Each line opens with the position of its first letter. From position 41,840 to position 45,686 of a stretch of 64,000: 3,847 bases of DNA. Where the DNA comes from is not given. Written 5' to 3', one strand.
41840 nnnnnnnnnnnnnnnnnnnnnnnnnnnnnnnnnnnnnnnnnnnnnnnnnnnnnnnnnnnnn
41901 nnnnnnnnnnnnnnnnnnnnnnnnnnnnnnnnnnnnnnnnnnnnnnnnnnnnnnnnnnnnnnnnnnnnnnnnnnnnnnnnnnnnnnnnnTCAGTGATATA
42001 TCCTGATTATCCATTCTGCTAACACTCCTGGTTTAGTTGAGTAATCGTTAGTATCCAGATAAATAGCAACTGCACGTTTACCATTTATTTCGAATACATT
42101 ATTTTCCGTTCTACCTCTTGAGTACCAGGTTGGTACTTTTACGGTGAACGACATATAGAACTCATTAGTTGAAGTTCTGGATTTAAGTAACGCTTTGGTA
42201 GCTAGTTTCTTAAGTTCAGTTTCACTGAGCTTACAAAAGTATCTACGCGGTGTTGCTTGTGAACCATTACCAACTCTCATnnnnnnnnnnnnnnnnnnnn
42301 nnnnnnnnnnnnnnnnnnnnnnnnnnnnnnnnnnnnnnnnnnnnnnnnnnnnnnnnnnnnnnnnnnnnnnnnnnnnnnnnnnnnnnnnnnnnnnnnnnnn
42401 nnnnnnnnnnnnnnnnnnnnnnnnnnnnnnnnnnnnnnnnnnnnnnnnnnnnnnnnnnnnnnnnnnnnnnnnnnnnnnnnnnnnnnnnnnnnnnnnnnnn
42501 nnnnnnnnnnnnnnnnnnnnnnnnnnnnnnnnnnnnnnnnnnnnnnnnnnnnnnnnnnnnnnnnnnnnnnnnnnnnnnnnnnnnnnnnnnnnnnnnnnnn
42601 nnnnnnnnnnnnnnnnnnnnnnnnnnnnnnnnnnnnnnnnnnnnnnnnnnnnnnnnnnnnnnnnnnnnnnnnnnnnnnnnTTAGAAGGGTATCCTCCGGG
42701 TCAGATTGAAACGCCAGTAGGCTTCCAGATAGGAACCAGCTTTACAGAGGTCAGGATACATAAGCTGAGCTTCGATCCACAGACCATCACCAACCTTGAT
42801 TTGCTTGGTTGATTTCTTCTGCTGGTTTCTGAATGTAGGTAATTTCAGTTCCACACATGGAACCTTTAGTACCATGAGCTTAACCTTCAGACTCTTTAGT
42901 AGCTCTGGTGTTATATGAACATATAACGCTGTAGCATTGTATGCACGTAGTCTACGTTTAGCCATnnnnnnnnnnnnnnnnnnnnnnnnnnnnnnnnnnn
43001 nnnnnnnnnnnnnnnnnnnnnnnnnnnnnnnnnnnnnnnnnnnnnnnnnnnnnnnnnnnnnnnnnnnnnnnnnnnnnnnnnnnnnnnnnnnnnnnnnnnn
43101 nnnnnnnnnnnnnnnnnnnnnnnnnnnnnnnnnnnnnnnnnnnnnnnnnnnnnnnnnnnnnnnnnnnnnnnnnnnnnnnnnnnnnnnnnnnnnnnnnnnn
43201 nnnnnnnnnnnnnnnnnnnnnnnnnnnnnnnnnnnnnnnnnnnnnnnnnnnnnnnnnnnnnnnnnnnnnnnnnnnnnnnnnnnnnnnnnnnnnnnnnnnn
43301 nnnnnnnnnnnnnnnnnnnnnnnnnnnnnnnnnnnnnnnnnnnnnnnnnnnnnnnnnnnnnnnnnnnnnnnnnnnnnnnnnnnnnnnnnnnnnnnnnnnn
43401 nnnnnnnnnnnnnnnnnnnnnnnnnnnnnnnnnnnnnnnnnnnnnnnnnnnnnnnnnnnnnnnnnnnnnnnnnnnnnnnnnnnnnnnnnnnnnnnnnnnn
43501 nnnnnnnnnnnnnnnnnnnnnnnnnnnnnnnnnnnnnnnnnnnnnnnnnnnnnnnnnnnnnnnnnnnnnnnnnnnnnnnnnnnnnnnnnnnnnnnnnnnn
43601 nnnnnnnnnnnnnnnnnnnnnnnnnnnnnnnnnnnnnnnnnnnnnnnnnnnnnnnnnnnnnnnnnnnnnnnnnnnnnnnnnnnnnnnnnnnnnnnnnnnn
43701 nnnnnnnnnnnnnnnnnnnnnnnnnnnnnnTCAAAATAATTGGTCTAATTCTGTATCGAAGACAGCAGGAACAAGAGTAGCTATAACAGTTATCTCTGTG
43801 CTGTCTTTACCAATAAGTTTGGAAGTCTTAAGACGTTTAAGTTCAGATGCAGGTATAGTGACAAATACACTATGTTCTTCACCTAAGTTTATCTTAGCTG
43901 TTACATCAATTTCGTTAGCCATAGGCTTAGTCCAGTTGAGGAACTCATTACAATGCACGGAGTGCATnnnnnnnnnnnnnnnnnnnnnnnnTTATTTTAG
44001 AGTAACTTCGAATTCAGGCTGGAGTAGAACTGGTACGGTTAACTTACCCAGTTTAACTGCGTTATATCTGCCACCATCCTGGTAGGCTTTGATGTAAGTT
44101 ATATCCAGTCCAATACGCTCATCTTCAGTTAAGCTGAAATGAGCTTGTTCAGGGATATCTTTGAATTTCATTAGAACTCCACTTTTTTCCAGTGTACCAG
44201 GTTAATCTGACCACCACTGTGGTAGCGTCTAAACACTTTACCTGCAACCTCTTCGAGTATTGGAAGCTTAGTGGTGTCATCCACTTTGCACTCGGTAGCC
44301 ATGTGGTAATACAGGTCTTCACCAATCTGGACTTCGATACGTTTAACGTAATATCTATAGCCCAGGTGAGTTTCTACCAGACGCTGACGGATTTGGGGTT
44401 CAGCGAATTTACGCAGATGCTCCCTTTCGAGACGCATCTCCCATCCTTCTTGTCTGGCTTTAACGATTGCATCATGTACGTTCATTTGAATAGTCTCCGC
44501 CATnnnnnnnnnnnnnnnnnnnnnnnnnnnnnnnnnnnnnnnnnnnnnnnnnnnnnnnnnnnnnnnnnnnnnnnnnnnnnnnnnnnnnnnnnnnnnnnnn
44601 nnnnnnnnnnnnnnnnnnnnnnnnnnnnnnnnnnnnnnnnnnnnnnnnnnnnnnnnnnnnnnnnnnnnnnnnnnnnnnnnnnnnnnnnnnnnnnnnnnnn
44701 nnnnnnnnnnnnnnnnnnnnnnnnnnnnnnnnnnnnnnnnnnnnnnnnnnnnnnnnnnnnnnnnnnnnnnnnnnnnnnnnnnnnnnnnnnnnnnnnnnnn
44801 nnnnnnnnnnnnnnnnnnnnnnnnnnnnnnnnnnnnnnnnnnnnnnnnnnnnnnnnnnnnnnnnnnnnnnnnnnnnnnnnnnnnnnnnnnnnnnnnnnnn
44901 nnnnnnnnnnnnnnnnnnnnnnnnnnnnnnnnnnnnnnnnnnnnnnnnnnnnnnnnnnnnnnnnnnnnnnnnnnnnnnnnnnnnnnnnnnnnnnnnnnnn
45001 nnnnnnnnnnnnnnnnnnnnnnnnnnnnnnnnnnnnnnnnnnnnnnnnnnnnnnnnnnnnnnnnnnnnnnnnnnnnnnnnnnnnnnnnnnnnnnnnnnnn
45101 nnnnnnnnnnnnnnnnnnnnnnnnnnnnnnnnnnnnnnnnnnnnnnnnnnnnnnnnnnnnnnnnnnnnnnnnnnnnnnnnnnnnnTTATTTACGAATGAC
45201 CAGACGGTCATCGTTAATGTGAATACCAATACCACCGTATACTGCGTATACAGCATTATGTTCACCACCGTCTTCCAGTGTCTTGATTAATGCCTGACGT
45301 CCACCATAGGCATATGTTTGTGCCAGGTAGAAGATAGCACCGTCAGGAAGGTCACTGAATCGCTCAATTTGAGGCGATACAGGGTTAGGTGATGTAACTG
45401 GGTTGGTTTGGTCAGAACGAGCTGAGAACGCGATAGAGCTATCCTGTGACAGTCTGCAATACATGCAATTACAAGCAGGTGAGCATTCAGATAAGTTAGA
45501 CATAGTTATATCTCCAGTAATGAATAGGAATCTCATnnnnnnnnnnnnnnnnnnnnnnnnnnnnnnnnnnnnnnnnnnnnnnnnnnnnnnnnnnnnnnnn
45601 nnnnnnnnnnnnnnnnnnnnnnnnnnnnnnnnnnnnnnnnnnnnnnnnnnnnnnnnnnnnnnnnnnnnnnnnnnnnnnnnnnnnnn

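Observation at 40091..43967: Expanded family of at least nine small early proteins sharing an E-L-x-x-L-K-T-(K/R)-x-L-(L/I)-G motif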

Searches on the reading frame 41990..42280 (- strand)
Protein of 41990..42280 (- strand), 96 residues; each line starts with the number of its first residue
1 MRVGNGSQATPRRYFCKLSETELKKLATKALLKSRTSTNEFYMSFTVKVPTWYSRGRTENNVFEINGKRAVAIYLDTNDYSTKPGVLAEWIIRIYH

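Call 7: search_protein_families(library=phrogs, proteins=[window:41990-42280:-], max_evalue=0.1)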
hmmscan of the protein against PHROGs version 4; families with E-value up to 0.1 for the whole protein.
window:41990-42280:- (96 aa): 1 family
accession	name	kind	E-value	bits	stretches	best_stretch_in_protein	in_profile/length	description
phrog_35909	-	unknown function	2e-24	86.5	1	1-94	1-95/96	-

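Call 8: search_protein_families(library=pfam, proteins=[window:41990-42280:-], max_evalue=1)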
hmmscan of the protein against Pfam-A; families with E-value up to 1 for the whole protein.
window:41990-42280:- (96 aa): 0 families

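Call 31: find_homologous_proteins(query=A2, max_evalue=0.1)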
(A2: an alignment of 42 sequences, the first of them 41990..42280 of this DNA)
Query A2 (42 sequences) (96 aa, profile of the alignment): 18 proteins with E <= 0.1 among 463 candidates.
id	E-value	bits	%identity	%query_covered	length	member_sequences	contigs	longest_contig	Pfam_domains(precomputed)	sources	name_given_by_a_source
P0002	1.8e-25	107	-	-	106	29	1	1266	-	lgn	-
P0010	1.3e-24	104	33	24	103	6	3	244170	-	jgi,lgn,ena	jgi:hypothetical protein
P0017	9.8e-23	98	-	-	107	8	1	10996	-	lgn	-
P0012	5.6e-22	96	-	-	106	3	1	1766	-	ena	-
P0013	9.2e-22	95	-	-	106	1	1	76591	-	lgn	-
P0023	2.7e-19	87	-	-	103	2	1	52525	-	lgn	-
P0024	2.1e-18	84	-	-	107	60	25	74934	-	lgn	-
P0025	2.0e-17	81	-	-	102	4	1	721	-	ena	-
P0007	2.3e-17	81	97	100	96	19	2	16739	-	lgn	-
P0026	1.9e-16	78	-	-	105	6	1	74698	-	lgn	-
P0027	2.6e-16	78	-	-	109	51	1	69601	-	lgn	-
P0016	2.2e-15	75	33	24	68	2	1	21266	-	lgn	-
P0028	5.6e-15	73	-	-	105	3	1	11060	-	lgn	-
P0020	8.2e-15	73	56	98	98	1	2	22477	-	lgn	-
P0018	3.9e-14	71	57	100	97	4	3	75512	-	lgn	-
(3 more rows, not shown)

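Call 62: search_protein_representatives(alignment_id=A5)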
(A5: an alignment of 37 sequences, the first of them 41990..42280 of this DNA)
Query: 37 sequences, 100 profile positions. Proteins with E-value up to 0.001 (for the whole library): 18; up to 1e-10: 8; up to 1e-30: 0. The best 18 are listed.
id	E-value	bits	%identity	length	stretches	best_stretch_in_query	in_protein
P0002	4.1e-25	104.0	-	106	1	1-98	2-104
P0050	8.2e-23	96.6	-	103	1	2-100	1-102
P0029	6.8e-22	93.7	-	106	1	2-100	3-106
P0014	1.3e-16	76.8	-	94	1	2-94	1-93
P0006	9.1e-16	74.0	-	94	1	2-94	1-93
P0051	2.4e-14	69.4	-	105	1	7-100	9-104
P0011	2.8e-12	62.8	-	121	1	2-89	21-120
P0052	1.5e-11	60.4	-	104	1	4-89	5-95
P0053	1.1e-09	54.4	-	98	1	7-100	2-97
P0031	2.9e-08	49.9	-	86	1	2-56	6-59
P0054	8.4e-08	48.4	-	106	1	4-89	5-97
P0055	1.3e-07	47.8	-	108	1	3-91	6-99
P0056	5.0e-07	46.0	-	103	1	5-91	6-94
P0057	1.2e-06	44.7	-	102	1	5-100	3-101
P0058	3.7e-06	43.2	-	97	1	11-91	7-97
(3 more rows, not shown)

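Call 82: search_solved_structures(query=A5, max_evalue=10, show_alignments=2)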
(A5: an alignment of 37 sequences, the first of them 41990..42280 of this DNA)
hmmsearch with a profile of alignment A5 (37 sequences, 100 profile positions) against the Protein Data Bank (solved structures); distinct sequences matched with E-value up to 10: 4.
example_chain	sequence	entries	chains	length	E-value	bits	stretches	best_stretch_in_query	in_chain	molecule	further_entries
9f49_AAA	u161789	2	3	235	0.28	14.6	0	10-48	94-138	GP-PDE domain-containing protein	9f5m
3oc4_A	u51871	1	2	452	0.31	14.5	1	11-61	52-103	Oxidoreductase, pyridine nucleotide-disulfide family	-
1ydu_A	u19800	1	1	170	0.43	14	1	26-66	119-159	At5g01610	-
6ptg_A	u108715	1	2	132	1.3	12.4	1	15-36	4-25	DnaK Suppressor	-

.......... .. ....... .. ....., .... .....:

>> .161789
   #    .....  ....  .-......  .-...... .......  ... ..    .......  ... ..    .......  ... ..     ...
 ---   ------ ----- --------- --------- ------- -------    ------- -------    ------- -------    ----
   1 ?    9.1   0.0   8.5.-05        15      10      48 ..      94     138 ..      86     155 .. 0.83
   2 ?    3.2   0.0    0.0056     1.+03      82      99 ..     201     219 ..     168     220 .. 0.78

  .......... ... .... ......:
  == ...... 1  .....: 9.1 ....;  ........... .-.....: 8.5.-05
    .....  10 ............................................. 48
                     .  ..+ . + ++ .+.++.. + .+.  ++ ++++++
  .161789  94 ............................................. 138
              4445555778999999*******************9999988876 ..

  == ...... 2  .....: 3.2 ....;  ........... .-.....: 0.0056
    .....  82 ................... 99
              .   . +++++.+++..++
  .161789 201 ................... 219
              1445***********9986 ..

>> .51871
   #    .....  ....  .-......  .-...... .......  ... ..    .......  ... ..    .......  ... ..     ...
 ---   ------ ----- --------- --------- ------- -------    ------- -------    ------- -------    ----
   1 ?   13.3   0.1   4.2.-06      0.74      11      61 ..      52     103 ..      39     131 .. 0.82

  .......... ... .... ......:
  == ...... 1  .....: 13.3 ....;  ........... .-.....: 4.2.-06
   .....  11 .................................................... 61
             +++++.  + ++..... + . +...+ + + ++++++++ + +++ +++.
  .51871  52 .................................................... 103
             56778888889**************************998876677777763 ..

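Call 89: search_protein_families(library=ncbifam, proteins=[window:41990-42280:-], max_evalue=0.1)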
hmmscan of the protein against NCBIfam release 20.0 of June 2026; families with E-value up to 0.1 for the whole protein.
window:41990-42280:- (96 aa): 0 families

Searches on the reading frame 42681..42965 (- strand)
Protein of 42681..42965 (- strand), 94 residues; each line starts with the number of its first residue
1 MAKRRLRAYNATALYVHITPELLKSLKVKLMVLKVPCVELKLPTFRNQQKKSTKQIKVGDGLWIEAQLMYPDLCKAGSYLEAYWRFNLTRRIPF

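Call 7: search_protein_families(library=phrogs, proteins=[window:42681-42965:-], max_evalue=0.1)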
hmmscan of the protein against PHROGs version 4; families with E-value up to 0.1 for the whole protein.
window:42681-42965:- (94 aa): 0 families

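Call 8: search_protein_families(library=pfam, proteins=[window:42681-42965:-], max_evalue=1)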
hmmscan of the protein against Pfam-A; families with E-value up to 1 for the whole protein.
window:42681-42965:- (94 aa): 0 families

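Call 89: search_protein_families(library=ncbifam, proteins=[window:42681-42965:-], max_evalue=0.1)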
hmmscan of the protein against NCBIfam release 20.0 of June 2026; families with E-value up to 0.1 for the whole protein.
window:42681-42965:- (94 aa): 0 families

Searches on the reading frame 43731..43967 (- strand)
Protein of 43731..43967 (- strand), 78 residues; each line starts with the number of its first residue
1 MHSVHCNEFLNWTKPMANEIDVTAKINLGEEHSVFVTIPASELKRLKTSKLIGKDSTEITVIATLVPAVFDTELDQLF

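Call 7: search_protein_families(library=phrogs, proteins=[window:43731-43967:-], max_evalue=0.1)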
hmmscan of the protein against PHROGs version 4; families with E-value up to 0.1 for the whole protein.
window:43731-43967:- (78 aa): 2 families
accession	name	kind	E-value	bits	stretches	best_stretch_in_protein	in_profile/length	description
phrog_14683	-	unknown function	0.029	15.4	1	36-73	17-51/56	-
phrog_9218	-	unknown function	0.064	14.6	1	7-52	3-46/78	-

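Call 8: search_protein_families(library=pfam, proteins=[window:43731-43967:-], max_evalue=1)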
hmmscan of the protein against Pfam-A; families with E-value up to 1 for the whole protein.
window:43731-43967:- (78 aa): 0 families

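Call 89: search_protein_families(library=ncbifam, proteins=[window:43731-43967:-], max_evalue=0.1)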
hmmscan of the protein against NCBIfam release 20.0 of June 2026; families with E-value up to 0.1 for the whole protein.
window:43731-43967:- (78 aa): 1 family
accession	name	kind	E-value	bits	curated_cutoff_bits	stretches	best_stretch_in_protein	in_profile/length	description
NF008059.0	PRK10793.1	equivalog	0.042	12.6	694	1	23-55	314-346/403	D-alanyl-D-alanine carboxypeptidase DacA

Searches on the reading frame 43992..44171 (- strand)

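Call 56: search_protein_families(library=phrogs, proteins=[window:43992-44171:-], max_evalue=0.01)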
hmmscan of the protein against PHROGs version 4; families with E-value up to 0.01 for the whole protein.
window:43992-44171:- (59 aa): 1 family
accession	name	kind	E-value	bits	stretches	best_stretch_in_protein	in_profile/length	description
phrog_34515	-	unknown function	0.0038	18.3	1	1-39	4-41/69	-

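Call 57: search_protein_families(library=pfam, proteins=[window:43992-44171:-], max_evalue=0.01)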
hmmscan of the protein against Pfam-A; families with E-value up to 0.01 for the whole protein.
window:43992-44171:- (59 aa): 0 families

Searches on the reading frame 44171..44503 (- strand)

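Call 56: search_protein_families(library=phrogs, proteins=[window:44171-44503:-], max_evalue=0.01)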
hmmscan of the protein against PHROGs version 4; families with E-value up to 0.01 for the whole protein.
window:44171-44503:- (110 aa): 1 family
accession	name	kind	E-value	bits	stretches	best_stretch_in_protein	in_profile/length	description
phrog_22540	-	unknown function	4.6e-19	69.7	1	8-108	11-113/116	-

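Call 57: search_protein_families(library=pfam, proteins=[window:44171-44503:-], max_evalue=0.01)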
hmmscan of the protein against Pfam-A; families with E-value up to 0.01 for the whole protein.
window:44171-44503:- (110 aa): 0 families

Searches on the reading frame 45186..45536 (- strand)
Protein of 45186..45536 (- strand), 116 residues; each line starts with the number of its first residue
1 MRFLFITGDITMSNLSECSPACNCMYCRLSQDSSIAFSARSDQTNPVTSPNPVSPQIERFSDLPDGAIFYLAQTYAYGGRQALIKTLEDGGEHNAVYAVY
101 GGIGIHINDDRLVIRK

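Call 56: search_protein_families(library=phrogs, proteins=[window:45186-45536:-], max_evalue=0.01)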
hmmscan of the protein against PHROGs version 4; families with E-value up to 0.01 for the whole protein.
window:45186-45536:- (116 aa): 1 family
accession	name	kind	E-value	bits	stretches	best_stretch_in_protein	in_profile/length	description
phrog_23646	-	unknown function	1.9e-10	41.8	1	48-115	99-165/166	-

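Call 57: search_protein_families(library=pfam, proteins=[window:45186-45536:-], max_evalue=0.01)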
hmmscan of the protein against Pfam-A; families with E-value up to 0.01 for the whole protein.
window:45186-45536:- (116 aa): 0 families
